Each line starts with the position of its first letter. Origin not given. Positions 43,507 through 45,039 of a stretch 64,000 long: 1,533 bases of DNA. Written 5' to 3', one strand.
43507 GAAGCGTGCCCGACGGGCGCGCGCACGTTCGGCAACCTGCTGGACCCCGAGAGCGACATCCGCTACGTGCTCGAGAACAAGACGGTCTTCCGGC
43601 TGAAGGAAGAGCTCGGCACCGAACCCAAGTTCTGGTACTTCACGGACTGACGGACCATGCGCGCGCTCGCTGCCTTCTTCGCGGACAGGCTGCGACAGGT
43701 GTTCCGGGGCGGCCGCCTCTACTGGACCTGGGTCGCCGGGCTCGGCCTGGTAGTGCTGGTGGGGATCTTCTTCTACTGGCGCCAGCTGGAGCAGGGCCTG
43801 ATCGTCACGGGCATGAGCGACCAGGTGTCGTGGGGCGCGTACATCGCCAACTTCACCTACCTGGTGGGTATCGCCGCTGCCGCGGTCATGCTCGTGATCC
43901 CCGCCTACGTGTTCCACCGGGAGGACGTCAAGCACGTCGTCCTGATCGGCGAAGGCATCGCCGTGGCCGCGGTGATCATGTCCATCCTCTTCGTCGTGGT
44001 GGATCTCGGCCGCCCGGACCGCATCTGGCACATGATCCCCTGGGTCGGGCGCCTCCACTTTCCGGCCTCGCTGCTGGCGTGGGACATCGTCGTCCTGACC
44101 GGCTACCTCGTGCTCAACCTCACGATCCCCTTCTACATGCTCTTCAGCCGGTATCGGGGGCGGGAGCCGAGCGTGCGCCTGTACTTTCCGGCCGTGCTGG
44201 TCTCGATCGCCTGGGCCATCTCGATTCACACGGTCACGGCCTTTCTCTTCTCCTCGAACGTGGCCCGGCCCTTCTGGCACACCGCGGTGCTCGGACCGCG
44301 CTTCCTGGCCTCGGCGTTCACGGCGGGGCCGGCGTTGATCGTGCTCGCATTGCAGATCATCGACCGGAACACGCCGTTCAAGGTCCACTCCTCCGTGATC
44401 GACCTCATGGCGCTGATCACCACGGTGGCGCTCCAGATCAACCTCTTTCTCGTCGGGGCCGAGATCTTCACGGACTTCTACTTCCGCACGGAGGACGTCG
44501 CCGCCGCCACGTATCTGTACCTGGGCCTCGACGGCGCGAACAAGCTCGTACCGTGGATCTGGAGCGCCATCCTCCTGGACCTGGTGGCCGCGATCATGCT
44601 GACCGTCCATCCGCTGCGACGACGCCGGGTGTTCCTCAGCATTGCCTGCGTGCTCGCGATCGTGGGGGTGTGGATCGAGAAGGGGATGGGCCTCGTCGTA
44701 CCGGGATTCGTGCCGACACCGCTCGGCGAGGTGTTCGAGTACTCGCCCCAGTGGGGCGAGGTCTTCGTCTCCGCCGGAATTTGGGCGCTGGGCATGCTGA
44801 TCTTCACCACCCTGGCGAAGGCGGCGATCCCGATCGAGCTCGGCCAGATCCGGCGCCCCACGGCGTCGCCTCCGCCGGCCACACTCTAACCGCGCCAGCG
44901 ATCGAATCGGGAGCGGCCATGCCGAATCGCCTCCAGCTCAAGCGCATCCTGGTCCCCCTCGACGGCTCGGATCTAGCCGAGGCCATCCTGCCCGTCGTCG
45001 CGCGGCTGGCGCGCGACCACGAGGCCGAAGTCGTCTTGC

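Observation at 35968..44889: Porin-cytochrome (MtrAB/PioAB-like) pair next to an NrfBCD-type cytochrome/FeS/NrfD module and a c552/EB_dh haem protein: candidate non-canonical extracellular electron transfer locus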

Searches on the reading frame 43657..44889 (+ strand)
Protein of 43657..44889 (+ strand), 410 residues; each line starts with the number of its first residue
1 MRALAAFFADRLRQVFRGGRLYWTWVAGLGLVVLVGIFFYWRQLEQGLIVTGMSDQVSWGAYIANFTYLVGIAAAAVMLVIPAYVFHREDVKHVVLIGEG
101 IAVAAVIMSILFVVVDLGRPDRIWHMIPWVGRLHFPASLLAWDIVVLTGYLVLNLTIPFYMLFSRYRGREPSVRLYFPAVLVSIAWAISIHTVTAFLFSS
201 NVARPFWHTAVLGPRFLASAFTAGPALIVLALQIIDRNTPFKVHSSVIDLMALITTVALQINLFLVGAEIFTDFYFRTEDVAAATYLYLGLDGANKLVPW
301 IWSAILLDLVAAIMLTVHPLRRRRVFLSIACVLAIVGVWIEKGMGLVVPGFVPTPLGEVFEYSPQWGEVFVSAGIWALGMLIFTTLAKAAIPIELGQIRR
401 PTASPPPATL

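Call 3: search_protein_families(library=pfam, proteins=[window:43657-44889:+], max_evalue=0.01)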
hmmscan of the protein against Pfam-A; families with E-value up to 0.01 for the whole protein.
window:43657-44889:+ (410 aa): 2 families
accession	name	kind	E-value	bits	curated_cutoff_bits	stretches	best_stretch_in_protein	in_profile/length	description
PF03916.19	NrfD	-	2.3e-45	156.1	25.8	1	50-341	2-300/313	Polysulphide reductase, NrfD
PF01788.22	PsbJ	-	0.0087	16.4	30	0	26-40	15-29/39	PsbJ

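Call 4: search_protein_families(library=ncbifam, proteins=[window:43657-44889:+], max_evalue=0.01)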
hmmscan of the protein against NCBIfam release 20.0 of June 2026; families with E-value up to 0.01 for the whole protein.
window:43657-44889:+ (410 aa): 4 families
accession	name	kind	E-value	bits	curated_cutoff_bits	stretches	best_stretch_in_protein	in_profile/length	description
NF045798.1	DsrP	equivalog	3.5e-120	401.6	350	1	12-394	2-344/346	sulfate reduction electron transfer complex DsrMKJOP subunit DsrP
NF041784.1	mnquin_red_QrcD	equivalog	7.6e-16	58.4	570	2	216-387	223-394/408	menaquinone reductase integral membrane subunit QrcD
NF011568.0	PRK14992.1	equivalog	1.7e-08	34.2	314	1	54-270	14-220/341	tetrathionate reductase subunit TtrC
TIGR03148.1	cyt_nit_nrfD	equivalog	1.6e-05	24.4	347.6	1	55-340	6-302/316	cytochrome c nitrite reductase subunit NrfD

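Call 6: find_encoding_contigs(protein=window:43657-44889:+, flank=10000, max_places=6)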
Protein window:43657-44889:+ (410 aa): no gene with exactly this product is on record in the collection.

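Call 7: find_related_loci(query=window:43657-44889:+, collection=genome_contigs, flank=10000)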
Query window:43657-44889:+ (410 aa) in genome_contigs; peptide patterns used: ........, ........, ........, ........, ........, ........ (x = any residue, [..] = any of these).
83 stretches matched a pattern; 7 encode a relative of the query (tblastn E <= 1e-3); 7 distinct loci.
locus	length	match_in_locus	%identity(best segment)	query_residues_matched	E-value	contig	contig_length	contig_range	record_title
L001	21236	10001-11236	89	1-407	0e+0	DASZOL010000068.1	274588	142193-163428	MAG TPA_asm: Candidatus Methylomirabilota bacterium isolate SMAG_U5944 k141_2114691, whole genome shotgun sequence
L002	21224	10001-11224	89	1-408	0e+0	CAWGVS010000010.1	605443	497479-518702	MAG: uncultured Candidatus Rokubacteria bacterium isolate MFD02242.bin.2.73 genome assembly, contig: contig_751, whole g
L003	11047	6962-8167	57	1-403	1e-143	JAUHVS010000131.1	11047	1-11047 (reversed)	MAG: bacterium isolate 1_bin.25 NODE_2764_length_11047_cov_0.858608, whole genome shotgun sequence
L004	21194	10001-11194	72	1-398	0e+0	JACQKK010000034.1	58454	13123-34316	MAG: Candidatus Lambdaproteobacteria bacterium isolate NC_groundwater_1175_Ag_S-0.1um_69_214 S_p1_S3_coassembly_k141_269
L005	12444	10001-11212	53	1-401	1e-140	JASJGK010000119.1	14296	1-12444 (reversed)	MAG: SAR324 cluster bacterium isolate ChS5.bin.62 ChesSed_k141_293569, whole genome shotgun sequence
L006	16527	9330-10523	54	4-401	4e-135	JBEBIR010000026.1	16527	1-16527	MAG: Gemmatimonas sp. isolate SF1_2_29 NODE_2637_length_16527_cov_4.403031, whole genome shotgun sequence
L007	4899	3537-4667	46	13-393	1e-99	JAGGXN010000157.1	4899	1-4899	MAG: Archaeoglobaceae archaeon isolate AUK153 PB_MBMC_107_c_000000000071, whole genome shotgun sequence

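Call 40: search_solved_structures(query=window:43657-44889:+, max_evalue=0.001)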
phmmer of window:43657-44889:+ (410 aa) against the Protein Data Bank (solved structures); distinct sequences matched with E-value up to 0.001: 4.
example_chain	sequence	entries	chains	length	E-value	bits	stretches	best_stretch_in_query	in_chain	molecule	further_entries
6f0k_C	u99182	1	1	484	1.9e-14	56.8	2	182-397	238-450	Polysulphide reductase NrfD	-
8k9e_C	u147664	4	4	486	6.9e-06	28.6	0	183-349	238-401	Polysulphide reductase NrfD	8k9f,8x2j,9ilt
6btm_C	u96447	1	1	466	2.4e-05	26.9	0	185-374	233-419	Alternative Complex III subunit C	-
6lod_C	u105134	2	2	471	3.8e-05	26.2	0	22-157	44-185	Polysulphide reductase NrfD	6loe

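Call 49: search_protein_families(library=pfam, max_evalue=0.001, proteins=[L005:5282-6475:+, L005:6485-7354:+, L005:7401-8318:+, L005:11357-11950:+, L006:4364-6775:+, L006:10664-11578:+, L004:4671-6257:+, L004:11314-12111:+, L004:12137-13450:+, L003:8173-8927:+])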
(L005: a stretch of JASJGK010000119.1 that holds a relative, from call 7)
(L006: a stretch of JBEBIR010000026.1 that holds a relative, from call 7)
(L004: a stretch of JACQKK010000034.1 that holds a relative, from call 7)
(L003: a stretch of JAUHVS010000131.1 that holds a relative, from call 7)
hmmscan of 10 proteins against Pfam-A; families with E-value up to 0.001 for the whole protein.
L005:5282-6475:+ (397 aa): 1 family
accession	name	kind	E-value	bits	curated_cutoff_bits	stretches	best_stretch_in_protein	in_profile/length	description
PF00248.27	Aldo_ket_red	-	1.3e-21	77.4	24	1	16-210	2-195/291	Aldo/keto reductase family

L005:6485-7354:+ (289 aa): 1 family
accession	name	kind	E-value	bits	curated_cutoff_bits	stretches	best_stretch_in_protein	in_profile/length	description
PF02253.21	PLA1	-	9e-54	183.2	27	1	74-283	49-256/257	Phospholipase A1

L005:7401-8318:+ (305 aa): 2 families
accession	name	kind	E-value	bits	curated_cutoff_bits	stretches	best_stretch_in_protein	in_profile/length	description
PF00185.30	OTCace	-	4.5e-38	131.2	29.4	1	147-302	1-156/157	Aspartate/ornithine carbamoyltransferase, Asp/Orn binding domain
PF02729.26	OTCace_N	-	1.3e-36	126.3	29.9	1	4-141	1-148/148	Aspartate/ornithine carbamoyltransferase, carbamoyl-P binding domain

L005:11357-11950:+ (197 aa): 2 families
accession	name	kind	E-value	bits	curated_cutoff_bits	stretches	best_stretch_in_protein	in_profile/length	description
PF02777.23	Sod_Fe_C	-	1.7e-39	134.4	20.9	1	95-194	2-101/102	Iron/manganese superoxide dismutases, C-terminal domain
PF00081.27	Sod_Fe_N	-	4.2e-30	104.5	27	1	4-87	3-82/82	Iron/manganese superoxide dismutases, alpha-hairpin domain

L006:4364-6775:+ (803 aa): 4 families
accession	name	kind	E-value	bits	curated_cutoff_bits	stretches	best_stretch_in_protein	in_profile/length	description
PF00384.28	Molybdopterin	-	2.4e-55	188.4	24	1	125-578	1-351/353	Molybdopterin oxidoreductase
PF01568.27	Molydop_binding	-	6.5e-18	65.2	26.8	1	683-791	1-110/110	Molydopterin dinucleotide binding domain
PF04879.21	Molybdop_Fe4S4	-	6.2e-13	48.9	22.7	1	70-121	3-54/55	Molybdopterin oxidoreductase Fe4S4 domain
PF10518.14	TAT_signal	-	0.00042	20.6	22.7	0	27-44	2-19/21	TAT (twin-arginine translocation) pathway signal sequence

L006:10664-11578:+ (304 aa): 2 families
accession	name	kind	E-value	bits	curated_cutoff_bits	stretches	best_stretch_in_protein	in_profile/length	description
PF01145.31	Band_7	-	2.1e-36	126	23.6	1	58-227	3-175/176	SPFH domain / Band 7 family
PF13421.11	Band_7_1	-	0.00067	19.8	24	1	127-212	124-208/211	SPFH domain-Band 7 family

L004:4671-6257:+ (528 aa): 1 family
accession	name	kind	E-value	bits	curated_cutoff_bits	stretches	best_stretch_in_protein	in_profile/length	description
PF04773.18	FecR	-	4.5e-10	40.3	24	1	179-274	1-96/97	FecR protein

L004:11314-12111:+ (265 aa): 9 families
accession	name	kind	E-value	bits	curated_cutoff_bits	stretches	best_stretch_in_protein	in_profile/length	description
PF14522.11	Cytochrome_C7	-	3.9e-10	39.8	24.8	1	114-176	12-67/67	Cytochrome c7 and related cytochrome c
PF22113.1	Mtrc-MtrF_II-IV_dom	-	9.3e-07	29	30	1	62-157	68-166/176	Outer membrane cytochrome MtrC/MtrF-like, domains II/IV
PF14537.11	Cytochrom_c3_2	-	9.9e-07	29.6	25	1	70-176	1-79/79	Cytochrome c3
PF03264.19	Cytochrom_NNT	-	2.7e-05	24.4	24.1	0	113-155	123-165/174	NapC/NirT cytochrome c family, N-terminal region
PF02335.20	Cytochrom_C552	-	4.5e-05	23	24.1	1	63-135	232-295/438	Cytochrome c552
PF09699.15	Paired_CXXCH_1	-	0.00022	21.3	20.6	0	149-178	8-39/41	Doubled CXXCH motif (Paired_CXXCH_1)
PF02085.21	Cytochrom_CIII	-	0.00032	21.4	22.9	0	39-84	45-84/101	Class III cytochrome C family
PF13435.11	Cytochrome_C554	-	0.00075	20.8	20.8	0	117-178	1-58/84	Cytochrome c554 and c-prime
PF22678.1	Cytochrom_c_NrfB-like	-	0.0009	20.1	27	0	36-84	29-67/89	Cytochrome c-type protein NrfB-like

L004:12137-13450:+ (437 aa): 0 families

L003:8173-8927:+ (251 aa): 6 families
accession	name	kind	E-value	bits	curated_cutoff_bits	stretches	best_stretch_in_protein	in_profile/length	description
PF13447.11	Multi-haem_cyto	-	1.3e-14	54.5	21.9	1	188-243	96-151/269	Seven times multi-haem cytochrome CxxCH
PF14522.11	Cytochrome_C7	-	4.3e-09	36.5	24.8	1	140-214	3-66/67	Cytochrome c7 and related cytochrome c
PF14537.11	Cytochrom_c3_2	-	2.7e-08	34.6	25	1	94-214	8-78/79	Cytochrome c3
PF09699.15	Paired_CXXCH_1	-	1.2e-05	25.4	20.6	0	187-215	6-37/41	Doubled CXXCH motif (Paired_CXXCH_1)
PF13435.11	Cytochrome_C554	-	1.5e-05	26.3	20.8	0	95-164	2-63/84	Cytochrome c554 and c-prime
PF22113.1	Mtrc-MtrF_II-IV_dom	-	0.00012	22.1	30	0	35-204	28-173/176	Outer membrane cytochrome MtrC/MtrF-like, domains II/IV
